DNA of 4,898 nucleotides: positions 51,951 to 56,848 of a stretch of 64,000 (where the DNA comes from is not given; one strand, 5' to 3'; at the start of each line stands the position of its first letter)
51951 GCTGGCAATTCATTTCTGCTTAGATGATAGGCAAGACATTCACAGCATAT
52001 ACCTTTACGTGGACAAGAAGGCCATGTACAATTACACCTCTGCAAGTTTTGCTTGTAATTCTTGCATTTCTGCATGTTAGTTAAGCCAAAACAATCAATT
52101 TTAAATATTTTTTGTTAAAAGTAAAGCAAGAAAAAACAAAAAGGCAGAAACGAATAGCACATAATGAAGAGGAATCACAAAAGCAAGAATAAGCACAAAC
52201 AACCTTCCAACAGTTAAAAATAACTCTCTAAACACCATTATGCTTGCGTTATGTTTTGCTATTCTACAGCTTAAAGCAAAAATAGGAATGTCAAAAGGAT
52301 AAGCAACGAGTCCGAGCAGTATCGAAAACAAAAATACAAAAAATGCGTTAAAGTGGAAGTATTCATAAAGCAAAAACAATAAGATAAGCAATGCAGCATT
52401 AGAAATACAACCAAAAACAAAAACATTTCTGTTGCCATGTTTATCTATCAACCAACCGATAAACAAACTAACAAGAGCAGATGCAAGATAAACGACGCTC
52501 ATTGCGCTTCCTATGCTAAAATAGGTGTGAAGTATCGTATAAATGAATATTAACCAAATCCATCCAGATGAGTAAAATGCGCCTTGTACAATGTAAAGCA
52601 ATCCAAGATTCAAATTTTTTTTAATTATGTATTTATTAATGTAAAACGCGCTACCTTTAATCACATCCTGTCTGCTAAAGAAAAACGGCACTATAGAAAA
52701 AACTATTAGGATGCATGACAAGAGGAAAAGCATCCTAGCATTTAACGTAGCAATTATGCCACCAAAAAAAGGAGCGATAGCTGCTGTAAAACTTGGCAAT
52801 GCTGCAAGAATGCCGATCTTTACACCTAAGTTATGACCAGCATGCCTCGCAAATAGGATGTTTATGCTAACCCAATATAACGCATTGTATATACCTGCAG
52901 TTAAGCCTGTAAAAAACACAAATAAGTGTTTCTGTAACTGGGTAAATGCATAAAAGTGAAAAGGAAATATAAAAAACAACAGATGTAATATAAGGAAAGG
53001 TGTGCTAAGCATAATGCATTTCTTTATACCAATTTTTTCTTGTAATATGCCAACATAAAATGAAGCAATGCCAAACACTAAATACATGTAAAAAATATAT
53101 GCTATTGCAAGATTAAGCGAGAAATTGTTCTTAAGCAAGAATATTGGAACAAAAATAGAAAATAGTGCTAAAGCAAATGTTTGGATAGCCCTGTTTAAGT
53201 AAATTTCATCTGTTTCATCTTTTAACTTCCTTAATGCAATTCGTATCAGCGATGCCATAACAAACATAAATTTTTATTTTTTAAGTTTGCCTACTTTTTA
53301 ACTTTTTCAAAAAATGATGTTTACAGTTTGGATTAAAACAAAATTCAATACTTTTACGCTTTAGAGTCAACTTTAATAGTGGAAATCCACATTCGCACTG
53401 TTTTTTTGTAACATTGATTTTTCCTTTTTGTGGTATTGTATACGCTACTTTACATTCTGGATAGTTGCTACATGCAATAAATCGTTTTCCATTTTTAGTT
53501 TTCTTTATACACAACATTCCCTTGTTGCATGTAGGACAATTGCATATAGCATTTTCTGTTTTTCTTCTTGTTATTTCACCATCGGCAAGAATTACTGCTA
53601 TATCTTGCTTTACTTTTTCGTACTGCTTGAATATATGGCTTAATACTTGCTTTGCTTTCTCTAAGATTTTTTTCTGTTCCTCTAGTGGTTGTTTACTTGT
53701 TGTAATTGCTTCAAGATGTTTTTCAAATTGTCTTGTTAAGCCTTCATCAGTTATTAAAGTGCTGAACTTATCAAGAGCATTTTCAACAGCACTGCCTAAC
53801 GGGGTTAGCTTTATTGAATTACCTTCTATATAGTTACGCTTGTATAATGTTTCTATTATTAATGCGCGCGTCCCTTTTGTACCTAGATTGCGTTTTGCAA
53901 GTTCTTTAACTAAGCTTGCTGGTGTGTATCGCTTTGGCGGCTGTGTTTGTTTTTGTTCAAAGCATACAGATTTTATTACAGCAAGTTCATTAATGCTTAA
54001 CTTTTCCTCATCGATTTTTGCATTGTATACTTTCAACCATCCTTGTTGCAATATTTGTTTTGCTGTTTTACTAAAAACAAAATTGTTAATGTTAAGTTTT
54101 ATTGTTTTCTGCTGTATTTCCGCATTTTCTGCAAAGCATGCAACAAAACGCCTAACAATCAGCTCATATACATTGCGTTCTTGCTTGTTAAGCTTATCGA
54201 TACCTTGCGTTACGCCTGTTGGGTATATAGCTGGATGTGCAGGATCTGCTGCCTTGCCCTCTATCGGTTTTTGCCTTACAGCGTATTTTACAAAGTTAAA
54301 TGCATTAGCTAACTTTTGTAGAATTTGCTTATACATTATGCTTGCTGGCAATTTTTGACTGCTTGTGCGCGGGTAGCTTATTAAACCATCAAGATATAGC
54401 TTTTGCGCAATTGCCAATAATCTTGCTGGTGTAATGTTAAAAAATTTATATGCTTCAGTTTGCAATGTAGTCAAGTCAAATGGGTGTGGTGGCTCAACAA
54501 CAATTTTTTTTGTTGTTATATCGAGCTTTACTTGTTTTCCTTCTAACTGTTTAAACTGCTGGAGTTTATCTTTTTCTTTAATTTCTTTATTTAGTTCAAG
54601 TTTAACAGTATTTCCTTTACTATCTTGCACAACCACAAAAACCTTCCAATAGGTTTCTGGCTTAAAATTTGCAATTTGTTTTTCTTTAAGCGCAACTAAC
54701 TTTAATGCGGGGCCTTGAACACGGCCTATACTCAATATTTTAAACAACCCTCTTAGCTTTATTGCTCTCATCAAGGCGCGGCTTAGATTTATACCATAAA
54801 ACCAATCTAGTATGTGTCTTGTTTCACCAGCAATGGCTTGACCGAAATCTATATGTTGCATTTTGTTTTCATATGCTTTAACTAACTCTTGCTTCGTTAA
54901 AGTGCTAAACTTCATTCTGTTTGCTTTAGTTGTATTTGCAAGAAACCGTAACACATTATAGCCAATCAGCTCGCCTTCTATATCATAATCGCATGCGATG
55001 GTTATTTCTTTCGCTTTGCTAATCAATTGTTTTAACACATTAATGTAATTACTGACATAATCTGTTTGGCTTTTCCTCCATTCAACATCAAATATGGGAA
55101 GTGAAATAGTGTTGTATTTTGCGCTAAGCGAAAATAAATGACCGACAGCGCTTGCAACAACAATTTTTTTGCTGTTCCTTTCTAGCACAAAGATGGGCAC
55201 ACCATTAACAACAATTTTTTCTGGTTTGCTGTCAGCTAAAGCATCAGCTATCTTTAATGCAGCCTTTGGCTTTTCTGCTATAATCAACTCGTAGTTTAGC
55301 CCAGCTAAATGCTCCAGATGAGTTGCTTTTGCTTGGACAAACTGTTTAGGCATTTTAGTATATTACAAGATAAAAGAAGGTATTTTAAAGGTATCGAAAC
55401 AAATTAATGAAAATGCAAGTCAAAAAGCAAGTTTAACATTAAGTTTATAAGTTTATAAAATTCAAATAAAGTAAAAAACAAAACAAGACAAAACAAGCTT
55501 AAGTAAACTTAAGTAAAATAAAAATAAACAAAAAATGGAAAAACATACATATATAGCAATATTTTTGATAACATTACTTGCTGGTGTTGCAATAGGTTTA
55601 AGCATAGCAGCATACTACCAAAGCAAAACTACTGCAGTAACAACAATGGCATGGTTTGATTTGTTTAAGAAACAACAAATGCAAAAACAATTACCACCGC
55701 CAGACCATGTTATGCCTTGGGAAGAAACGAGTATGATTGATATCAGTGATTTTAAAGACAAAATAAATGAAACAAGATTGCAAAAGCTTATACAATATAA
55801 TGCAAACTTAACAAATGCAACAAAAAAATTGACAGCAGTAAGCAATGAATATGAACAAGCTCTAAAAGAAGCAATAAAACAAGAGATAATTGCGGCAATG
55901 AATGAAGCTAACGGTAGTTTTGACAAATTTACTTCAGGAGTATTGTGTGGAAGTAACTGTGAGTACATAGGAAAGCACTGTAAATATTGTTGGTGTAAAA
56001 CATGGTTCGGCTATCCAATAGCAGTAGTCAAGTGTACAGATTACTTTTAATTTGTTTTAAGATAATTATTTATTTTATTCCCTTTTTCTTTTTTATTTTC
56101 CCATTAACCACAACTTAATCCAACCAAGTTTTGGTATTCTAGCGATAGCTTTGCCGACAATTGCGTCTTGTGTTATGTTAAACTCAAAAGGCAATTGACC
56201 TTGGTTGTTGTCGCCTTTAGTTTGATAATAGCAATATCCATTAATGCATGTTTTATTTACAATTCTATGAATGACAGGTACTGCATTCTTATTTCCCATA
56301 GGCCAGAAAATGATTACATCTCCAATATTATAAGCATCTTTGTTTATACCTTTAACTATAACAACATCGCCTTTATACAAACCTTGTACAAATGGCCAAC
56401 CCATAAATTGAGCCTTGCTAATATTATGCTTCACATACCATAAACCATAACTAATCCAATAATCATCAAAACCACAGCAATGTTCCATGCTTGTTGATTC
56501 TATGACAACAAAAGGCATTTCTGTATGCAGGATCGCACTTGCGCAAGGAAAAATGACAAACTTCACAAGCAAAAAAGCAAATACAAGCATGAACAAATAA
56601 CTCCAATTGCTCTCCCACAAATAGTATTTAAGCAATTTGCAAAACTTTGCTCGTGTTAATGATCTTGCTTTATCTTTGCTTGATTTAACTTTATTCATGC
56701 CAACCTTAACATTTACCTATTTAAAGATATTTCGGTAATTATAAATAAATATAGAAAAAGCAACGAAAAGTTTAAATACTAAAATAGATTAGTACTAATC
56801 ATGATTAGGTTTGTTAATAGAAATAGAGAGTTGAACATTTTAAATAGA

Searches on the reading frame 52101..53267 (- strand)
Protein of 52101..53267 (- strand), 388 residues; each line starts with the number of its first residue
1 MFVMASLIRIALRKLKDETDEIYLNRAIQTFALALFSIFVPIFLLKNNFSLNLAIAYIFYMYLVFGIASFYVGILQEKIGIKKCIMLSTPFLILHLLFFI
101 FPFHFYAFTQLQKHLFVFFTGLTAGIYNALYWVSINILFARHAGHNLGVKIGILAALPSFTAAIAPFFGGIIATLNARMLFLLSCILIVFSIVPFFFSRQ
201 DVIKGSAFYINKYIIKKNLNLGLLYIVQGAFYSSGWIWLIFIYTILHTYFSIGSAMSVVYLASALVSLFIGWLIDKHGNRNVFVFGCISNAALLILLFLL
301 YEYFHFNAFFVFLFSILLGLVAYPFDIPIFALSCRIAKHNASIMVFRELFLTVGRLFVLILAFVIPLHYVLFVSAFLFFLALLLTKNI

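Call 13: search_protein_families(library=pfam, proteins=[window:52101-53267:-], max_evalue=0.001)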
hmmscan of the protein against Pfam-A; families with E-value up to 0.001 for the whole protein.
window:52101-53267:- (388 aa): 1 family
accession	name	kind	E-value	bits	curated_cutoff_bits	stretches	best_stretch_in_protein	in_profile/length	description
PF07690.21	MFS_1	-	7e-18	65.1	33.4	2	25-199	4-175/347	Major Facilitator Superfamily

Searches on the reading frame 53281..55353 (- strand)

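Call 13: search_protein_families(library=pfam, proteins=[window:53281-55353:-], max_evalue=0.001)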
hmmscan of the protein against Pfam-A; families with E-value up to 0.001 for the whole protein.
window:53281-55353:- (690 aa): 3 families
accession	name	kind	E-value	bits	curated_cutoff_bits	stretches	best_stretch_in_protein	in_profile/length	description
PF01131.25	Topoisom_bac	-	3.9e-105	352.7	35.1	1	169-555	3-404/411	DNA topoisomerase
PF01751.28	Toprim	-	1.5e-13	51.1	23.1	1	22-150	1-94/96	Toprim domain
PF01396.24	Zn_ribbon_Top1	-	3.8e-10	39.8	32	1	605-642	3-38/39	Topoisomerase DNA binding C4 zinc finger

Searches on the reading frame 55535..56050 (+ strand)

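Call 13: search_protein_families(library=pfam, proteins=[window:55535-56050:+], max_evalue=0.001)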
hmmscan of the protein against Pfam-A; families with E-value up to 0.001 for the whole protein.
window:55535-56050:+ (171 aa): 0 families

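Call 64: search_protein_families(library=ncbifam, proteins=[window:55535-56050:+], max_evalue=1)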
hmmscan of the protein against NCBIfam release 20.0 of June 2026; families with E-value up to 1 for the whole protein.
window:55535-56050:+ (171 aa): 2 families
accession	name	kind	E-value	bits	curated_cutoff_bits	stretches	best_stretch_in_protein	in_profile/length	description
NF011634.1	PRK15060.1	equivalog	0.0013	17.9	800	1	7-53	3-47/425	2,3-diketo-L-gulonate TRAP transporter large permease YiaN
NF038190.1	VI_Cas13b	equivalog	0.013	13.4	150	1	45-113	882-956/1066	type VI-B CRISPR-associated RNA-guided ribonuclease Cas13b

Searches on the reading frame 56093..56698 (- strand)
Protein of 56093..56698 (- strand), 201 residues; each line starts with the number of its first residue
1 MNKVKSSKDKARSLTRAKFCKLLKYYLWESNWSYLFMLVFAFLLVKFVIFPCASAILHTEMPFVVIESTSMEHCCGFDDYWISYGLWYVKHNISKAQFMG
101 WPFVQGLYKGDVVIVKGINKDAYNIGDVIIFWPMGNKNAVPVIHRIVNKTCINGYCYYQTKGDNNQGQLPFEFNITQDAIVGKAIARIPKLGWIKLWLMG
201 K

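Call 13: search_protein_families(library=pfam, proteins=[window:56093-56698:-], max_evalue=0.001)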
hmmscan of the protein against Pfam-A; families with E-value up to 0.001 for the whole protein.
window:56093-56698:- (201 aa): 0 families

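Call 64: search_protein_families(library=ncbifam, proteins=[window:56093-56698:-], max_evalue=1)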
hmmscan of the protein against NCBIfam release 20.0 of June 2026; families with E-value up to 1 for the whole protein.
window:56093-56698:- (201 aa): 2 families
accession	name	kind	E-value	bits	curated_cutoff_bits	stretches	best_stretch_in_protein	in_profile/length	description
TIGR02228.1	sigpep_I_arch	equivalog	6.6e-17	61.8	51.85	1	109-192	47-127/158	signal peptidase I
NF046067.1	SigPepSipWBacil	equivalog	3.9e-07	29.8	190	1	110-168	55-111/189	signal peptidase I SipW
